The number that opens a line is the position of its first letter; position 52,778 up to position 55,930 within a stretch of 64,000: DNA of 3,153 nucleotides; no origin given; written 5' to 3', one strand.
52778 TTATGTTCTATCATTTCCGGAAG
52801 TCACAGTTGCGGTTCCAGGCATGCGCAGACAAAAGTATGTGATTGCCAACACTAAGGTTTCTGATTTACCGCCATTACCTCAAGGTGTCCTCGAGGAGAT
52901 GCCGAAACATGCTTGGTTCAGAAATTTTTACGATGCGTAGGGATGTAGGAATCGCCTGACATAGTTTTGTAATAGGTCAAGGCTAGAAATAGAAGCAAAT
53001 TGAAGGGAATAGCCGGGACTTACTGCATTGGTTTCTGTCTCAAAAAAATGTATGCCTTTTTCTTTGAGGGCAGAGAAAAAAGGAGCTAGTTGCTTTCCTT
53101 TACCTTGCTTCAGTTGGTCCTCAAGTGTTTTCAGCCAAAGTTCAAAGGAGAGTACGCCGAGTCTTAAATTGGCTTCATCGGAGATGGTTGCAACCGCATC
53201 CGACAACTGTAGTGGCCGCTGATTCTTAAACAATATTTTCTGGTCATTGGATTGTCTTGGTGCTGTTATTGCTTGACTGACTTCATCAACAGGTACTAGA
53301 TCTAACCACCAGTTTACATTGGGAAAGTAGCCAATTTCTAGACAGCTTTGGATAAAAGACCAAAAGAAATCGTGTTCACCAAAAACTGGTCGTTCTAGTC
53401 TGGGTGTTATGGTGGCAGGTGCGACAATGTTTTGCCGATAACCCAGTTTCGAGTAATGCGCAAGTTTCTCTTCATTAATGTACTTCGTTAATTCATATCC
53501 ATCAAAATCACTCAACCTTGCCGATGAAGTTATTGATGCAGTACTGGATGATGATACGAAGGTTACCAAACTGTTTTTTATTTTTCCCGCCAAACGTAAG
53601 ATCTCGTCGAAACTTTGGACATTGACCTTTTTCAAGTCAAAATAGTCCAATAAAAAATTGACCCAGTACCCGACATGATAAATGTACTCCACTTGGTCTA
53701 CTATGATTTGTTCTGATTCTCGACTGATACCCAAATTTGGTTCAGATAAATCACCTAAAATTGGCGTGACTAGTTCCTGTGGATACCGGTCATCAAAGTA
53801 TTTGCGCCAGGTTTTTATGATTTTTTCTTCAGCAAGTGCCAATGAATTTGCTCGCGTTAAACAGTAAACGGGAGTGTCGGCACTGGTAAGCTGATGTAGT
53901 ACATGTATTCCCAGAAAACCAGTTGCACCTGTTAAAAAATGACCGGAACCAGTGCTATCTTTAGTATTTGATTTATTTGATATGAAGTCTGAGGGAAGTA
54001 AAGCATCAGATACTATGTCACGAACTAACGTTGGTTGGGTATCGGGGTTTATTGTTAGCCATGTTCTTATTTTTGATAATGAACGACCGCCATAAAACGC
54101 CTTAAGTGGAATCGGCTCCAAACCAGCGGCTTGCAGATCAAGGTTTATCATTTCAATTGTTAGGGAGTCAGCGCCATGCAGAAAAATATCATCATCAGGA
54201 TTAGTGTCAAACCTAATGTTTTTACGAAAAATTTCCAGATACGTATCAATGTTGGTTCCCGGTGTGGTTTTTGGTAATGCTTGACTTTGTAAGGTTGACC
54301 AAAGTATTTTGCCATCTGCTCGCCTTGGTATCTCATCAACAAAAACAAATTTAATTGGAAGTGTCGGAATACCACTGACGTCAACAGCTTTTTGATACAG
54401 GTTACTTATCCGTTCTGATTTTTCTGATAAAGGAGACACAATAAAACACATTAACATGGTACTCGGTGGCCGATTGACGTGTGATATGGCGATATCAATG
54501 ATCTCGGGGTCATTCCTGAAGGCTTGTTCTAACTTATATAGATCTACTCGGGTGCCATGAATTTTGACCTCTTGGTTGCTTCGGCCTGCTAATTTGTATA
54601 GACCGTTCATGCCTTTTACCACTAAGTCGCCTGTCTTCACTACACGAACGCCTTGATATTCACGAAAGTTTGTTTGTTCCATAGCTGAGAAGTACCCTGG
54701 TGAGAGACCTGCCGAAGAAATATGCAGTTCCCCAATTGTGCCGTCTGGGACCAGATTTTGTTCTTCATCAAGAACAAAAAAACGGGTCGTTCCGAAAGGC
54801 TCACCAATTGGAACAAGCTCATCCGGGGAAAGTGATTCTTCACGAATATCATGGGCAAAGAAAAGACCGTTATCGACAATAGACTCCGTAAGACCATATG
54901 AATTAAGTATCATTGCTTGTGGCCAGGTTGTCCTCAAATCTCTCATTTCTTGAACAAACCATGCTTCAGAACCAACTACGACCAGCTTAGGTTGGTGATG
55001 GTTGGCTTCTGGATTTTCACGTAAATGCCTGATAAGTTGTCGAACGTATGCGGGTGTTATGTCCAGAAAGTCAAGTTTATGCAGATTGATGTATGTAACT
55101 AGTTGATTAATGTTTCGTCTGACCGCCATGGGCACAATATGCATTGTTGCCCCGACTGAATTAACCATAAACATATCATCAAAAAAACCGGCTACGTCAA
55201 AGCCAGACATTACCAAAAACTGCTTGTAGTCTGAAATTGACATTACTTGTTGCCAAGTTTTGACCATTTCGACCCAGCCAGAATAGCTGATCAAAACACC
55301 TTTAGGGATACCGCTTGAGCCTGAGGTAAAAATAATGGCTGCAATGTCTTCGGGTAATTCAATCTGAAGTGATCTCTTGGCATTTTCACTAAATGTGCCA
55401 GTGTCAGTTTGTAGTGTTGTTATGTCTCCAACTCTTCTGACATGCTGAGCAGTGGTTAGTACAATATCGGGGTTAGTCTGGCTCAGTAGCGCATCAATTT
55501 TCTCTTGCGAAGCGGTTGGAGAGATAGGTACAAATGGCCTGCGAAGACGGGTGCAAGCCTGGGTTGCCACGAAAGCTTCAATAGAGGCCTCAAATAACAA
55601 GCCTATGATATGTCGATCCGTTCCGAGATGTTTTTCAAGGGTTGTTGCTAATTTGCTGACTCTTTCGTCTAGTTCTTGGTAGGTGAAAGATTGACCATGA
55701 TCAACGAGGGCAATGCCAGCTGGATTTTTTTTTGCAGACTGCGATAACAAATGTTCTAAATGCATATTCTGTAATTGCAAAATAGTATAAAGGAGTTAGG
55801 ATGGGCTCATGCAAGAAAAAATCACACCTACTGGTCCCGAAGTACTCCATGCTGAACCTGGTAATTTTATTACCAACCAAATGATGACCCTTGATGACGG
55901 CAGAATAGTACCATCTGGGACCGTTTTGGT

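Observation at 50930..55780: Low-GC three-gene island: C45/acyltransferase-like Ntn hydrolase, aldo/keto reductase, and an NRPS-like A-T-R reductase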

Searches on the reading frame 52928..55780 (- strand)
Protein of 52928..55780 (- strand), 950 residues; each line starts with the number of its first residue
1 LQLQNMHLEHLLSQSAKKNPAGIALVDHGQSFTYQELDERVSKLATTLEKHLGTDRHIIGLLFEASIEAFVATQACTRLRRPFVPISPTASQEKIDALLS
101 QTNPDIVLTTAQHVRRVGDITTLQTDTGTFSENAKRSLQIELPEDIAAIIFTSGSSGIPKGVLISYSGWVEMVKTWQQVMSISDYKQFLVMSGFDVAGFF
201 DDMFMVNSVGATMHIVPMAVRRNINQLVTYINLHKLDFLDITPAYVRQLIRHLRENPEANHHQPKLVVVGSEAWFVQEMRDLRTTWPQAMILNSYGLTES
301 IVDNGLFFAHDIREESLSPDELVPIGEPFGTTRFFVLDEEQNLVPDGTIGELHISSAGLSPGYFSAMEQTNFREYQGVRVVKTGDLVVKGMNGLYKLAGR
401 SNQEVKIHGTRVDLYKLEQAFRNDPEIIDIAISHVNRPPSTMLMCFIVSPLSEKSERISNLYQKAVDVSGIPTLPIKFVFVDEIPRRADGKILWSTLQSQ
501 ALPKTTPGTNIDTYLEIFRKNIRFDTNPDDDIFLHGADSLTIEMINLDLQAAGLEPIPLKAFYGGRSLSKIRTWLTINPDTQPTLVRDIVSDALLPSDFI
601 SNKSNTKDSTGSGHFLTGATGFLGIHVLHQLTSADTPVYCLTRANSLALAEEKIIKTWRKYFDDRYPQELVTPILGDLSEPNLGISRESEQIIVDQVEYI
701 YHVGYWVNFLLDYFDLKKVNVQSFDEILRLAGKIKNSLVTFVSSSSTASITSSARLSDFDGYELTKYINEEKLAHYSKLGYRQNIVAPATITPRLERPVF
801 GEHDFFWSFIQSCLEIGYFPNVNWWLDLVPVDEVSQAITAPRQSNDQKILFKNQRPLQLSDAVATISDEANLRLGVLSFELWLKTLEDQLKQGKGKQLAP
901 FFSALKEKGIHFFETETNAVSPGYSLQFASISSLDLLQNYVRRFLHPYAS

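Call 3: search_protein_families(library=pfam, proteins=[window:52928-55780:-], max_evalue=0.01)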
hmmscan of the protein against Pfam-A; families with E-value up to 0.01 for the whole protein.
window:52928-55780:- (950 aa): 3 families
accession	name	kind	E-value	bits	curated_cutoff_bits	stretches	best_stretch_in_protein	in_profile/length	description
PF00501.34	AMP-binding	-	2.1e-52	178.7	29.9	1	13-364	2-384/384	AMP-binding enzyme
PF07993.18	NAD_binding_4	-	3.5e-37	128.4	20.1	1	616-838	1-258/258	Male sterility protein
PF01370.27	Epimerase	-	1.3e-06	28.5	20.9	1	616-780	3-160/240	NAD dependent epimerase/dehydratase family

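Call 6: search_protein_families(library=ncbifam, proteins=[window:52928-55780:-], max_evalue=0.01)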
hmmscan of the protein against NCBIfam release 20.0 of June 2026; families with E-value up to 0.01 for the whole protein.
window:52928-55780:- (950 aa): 97 families (the best 25 are shown)
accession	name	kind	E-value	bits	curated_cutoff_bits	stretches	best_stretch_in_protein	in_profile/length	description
NF038078.1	NRPS_MxcG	equivalog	1.6e-73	247.7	2300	1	11-849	461-1332/1442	myxochelin non-ribosomal peptide synthetase MxcG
TIGR01733.1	AA-adenyl-dom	subfamily_domain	8.4e-69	232.3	317.4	1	33-427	1-404/409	amino acid adenylation domain-containing protein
NF047350.1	aureusi_NRPS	equivalog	1.4e-60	204.6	2500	1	5-749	1433-2160/2373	aureusimine non-ribosomal peptide synthetase AusA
NF004282.0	PRK05691.1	subfamily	2e-52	176.8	4090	1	6-514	2188-2703/4334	non-ribosomal peptide synthase/polyketide synthase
NF003417.0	PRK04813.1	subfamily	1e-50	172.8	476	1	11-497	8-499/505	D-alanine--poly(phosphoribitol) ligase subunit DltA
TIGR01734.1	D-ala-DACP-lig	equivalog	5.7e-50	170.3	559.85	1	12-497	6-498/504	D-alanine--poly(phosphoribitol) ligase subunit DltA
TIGR01746.1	Thioester-redct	subfamily_domain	1.6e-49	169.1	213.35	1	615-909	3-319/371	thioester reductase domain-containing protein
TIGR03443.1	alpha_am_amid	equivalog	1.4e-43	148.6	1030.1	3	592-754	956-1120/1390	L-aminoadipate-semialdehyde dehydrogenase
NF041803.1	NRPS_SolG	exception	2.3e-38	131.5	2200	1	11-493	566-1066/1163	solanimycin non-ribosomal peptide synthetase SolG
NF004837.0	PRK06187.1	subfamily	3.2e-36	124.7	476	1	2-501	4-522/531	long-chain-fatty-acid--CoA ligase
NF052269.1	Staph_lig_FadD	equivalog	9.9e-34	116.5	650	1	15-493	9-485/499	long-chain-fatty-acid--CoA ligase FadD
TIGR03098.1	ligase_PEP_1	hypoth_equivalog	2.8e-32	111.9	592.35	2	138-498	157-515/517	acyl-CoA ligase (AMP-forming), exosortase A system-associated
NF006572.0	PRK09088.1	equivalog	6.1e-32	110.9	696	1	14-502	9-488/491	acyl-CoA synthetase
NF007605.2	PRK10252.1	equivalog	1.6e-31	108.8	2400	1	4-434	452-887/1292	enterobactin non-ribosomal peptide synthetase EntF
NF006182.0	PRK08316.1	subfamily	4.9e-27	94.6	663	1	4-500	9-516/523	fatty acyl-CoA synthetase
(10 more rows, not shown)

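Call 7: find_homologous_proteins(query=window:52928-55780:-, max_evalue=1e-10)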
Query window:52928-55780:- (950 aa): 245 proteins with E <= 1e-10 among 8000 candidates; the best 120 are listed.
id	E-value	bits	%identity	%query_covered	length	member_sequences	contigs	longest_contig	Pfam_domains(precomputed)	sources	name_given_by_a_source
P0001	0.0e+0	2149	100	99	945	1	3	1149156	PF00501.35,PF07993.19,PF01370.28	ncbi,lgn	-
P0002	9.5e-216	737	40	99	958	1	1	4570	PF00550.32,PF00501.35,PF07993.19,PF01370.28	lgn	-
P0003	4.0e-213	728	40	99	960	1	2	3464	PF00550.32,PF00501.35,PF07993.19,PF01370.28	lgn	-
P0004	2.8e-67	246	26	97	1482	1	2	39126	PF00668.26,PF02719.22,PF00550.32,PF01073.26,PF00501.35,PF13193.13,PF07993.19,PF01370.28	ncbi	ncbi:MAG: amino acid adenylation domain-containing protein [Microcystis panniformis]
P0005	3.8e-67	245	26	97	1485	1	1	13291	PF00668.26,PF02719.22,PF00550.32,PF01073.26,PF00501.35,PF13193.13,PF07993.19,PF01370.28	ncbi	ncbi:MAG: amino acid adenylation domain-containing protein [Microcystis panniformis]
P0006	5.4e-67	245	26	97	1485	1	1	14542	PF00668.26,PF02719.22,PF00550.32,PF01073.26,PF00501.35,PF13193.13,PF07993.19,PF01370.28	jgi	jgi:amino acid adenylation domain-containing protein/thioester reductase-like protein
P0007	1.2e-66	243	26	97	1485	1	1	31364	PF00668.26,PF02719.22,PF00550.32,PF01073.26,PF00501.35,PF13193.13,PF07993.19,PF01370.28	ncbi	-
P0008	5.3e-66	241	26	93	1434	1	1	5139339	PF00668.26,PF02719.22,PF00550.32,PF01073.26,PF00501.35,PF13193.13,PF07993.19,PF01370.28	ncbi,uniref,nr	ncbi:hypothetical protein BH695_1601 [Microcystis aeruginosa PCC 7806SL]|uniref:Carrier domain-conta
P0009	1.6e-59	220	25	55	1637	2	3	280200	PF00668.26,PF00550.32,PF00501.35,PF13193.13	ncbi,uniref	ncbi:amino acid adenylation domain-containing protein [Amycolatopsis samaneae]|uniref:Amino acid ade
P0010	3.2e-58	216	25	62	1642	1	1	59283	PF00668.26,PF00550.32,PF00501.35,PF13193.13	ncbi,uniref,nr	ncbi:non-ribosomal peptide synthetase [Actinomadura rubrisoli]|uniref:Amino acid adenylation domain-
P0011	6.8e-56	208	22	59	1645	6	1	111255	PF00668.26,PF00550.32,PF00501.35,PF13193.13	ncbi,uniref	ncbi:amino acid adenylation domain-containing protein [Micromonospora sp. DT227]|uniref:amino acid a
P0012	9.1e-52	194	25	52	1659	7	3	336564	PF00668.26,PF00550.32,PF00501.35,PF13193.13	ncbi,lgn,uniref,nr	ncbi:non-ribosomal peptide synthetase [Streptomyces atratus]|uniref:Amino acid adenylation domain-co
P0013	1.4e-48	184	24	95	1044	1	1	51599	PF08659.17,PF16363.12,PF00550.32,PF01073.26,PF00501.35,PF13193.13,PF07993.19,PF01370.28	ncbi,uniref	ncbi:amino acid adenylation domain-containing protein [Streptomyces sp. NPDC056160]|uniref:amino aci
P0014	1.1e-45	174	27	50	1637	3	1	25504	PF00668.26,PF00550.32,PF00501.35,PF13193.13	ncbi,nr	ncbi:non-ribosomal peptide synthetase, partial [Rhodococcus sp. SRB_17]|nr:non-ribosomal peptide syn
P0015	1.3e-44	170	24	56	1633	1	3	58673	PF00668.26,PF00550.32,PF00501.35,PF13193.13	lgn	-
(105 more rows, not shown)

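Call 8: find_encoding_contigs(protein=window:52928-55777:-, flank=10000, max_places=6)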
Protein window:52928-55777:- (949 aa): no gene with exactly this product is on record in the collection.

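Call 9: find_encoding_contigs(protein=P0001, flank=10000, max_places=6)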
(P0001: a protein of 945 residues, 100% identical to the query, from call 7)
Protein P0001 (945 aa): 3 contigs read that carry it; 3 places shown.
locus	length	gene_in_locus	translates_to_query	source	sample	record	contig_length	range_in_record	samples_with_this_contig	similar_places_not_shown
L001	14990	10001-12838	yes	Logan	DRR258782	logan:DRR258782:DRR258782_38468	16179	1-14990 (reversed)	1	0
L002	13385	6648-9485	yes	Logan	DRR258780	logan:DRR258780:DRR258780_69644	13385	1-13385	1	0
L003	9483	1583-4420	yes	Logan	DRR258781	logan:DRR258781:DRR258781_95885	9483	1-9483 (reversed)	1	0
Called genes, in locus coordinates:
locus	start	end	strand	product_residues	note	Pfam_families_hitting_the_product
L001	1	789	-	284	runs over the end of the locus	-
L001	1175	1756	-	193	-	PF05014:Nuc_deoxyrib_tr (weak)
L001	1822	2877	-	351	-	-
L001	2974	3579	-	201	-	PF05014:Nuc_deoxyrib_tr (weak)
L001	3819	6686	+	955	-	-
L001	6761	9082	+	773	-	-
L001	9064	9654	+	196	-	PF07963:N_methyl (weak)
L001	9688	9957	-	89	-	-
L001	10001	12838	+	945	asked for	PF00501:AMP-binding, PF01370:Epimerase (weak), PF07993:NAD_binding_4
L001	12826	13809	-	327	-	PF00248:Aldo_ket_red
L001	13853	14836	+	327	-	PF03417:AAT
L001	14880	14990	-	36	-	?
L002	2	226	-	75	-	?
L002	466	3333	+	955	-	-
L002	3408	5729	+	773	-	-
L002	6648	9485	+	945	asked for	PF00501:AMP-binding, PF01370:Epimerase (weak), PF07993:NAD_binding_4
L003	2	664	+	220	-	?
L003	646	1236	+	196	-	PF07963:N_methyl (weak)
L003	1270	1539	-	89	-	-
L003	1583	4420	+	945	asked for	PF00501:AMP-binding, PF01370:Epimerase (weak), PF07993:NAD_binding_4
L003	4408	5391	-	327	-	PF00248:Aldo_ket_red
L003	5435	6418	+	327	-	PF03417:AAT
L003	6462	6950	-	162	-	-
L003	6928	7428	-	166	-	-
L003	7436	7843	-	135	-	PF07963:N_methyl (weak)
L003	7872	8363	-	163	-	PF07963:N_methyl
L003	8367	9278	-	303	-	PF18911:PKD_4 (weak)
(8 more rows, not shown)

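Call 10: find_encoding_contigs(protein=P0002, flank=10000, max_places=6)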
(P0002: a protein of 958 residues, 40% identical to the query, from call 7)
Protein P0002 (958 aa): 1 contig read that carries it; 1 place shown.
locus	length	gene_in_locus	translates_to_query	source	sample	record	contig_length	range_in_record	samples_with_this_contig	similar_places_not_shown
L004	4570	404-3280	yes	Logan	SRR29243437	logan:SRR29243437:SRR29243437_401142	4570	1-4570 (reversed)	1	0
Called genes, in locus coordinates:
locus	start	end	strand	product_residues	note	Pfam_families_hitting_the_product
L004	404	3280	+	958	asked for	PF00501:AMP-binding, PF00550:PP-binding (weak), PF01370:Epimerase, PF07993:NAD_binding_4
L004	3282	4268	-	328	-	PF00248:Aldo_ket_red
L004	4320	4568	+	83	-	?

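Call 11: find_encoding_contigs(protein=P0003, flank=10000, max_places=6)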
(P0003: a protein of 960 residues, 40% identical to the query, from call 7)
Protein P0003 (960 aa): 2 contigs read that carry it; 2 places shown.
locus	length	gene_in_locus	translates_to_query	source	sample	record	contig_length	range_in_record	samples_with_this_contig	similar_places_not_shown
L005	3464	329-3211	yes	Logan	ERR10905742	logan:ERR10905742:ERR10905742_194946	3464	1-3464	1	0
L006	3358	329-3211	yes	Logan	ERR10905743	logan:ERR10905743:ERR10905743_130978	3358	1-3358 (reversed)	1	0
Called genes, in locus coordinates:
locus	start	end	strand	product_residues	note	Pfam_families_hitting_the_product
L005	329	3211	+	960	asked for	PF00501:AMP-binding, PF00550:PP-binding (weak), PF01370:Epimerase, PF07993:NAD_binding_4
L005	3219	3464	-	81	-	?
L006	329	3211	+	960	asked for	PF00501:AMP-binding, PF00550:PP-binding (weak), PF01370:Epimerase, PF07993:NAD_binding_4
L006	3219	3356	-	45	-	?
